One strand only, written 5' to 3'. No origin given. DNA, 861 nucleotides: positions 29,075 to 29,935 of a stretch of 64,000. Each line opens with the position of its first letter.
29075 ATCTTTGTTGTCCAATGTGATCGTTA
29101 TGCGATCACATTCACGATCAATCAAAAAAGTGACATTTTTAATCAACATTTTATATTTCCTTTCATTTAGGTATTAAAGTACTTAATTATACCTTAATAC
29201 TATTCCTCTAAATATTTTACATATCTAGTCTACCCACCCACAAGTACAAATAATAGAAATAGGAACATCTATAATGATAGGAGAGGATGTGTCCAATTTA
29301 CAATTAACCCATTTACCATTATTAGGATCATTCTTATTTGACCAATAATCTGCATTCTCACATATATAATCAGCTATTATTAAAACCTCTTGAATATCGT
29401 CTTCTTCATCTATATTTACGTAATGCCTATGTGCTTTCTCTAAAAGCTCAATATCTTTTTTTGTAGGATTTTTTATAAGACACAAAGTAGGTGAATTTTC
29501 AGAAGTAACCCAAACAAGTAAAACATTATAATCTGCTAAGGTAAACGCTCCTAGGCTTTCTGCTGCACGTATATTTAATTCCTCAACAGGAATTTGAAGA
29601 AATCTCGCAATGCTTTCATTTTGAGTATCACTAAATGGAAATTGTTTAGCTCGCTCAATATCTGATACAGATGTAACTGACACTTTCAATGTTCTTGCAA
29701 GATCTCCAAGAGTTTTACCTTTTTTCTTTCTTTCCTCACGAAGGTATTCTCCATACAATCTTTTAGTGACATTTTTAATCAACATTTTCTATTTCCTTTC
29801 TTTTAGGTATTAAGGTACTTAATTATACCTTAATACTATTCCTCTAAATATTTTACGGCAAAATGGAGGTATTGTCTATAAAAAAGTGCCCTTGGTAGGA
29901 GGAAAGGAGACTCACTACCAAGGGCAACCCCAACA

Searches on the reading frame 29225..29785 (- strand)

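Call 72: search_protein_families(library=pfam, proteins=[window:29225-29785:-], max_evalue=0.01)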
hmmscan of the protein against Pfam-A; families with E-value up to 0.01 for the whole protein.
window:29225-29785:- (186 aa): 3 families
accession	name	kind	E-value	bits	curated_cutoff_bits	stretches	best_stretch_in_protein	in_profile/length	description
PF13560.12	HTH_31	-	2.3e-08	34.7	27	1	11-70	2-61/64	Helix-turn-helix domain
PF01381.28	HTH_3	-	5.8e-07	29.9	23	1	15-70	1-55/55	Helix-turn-helix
PF13413.12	HTH_25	-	3.5e-05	24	24.6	1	14-47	1-36/62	Helix-turn-helix domain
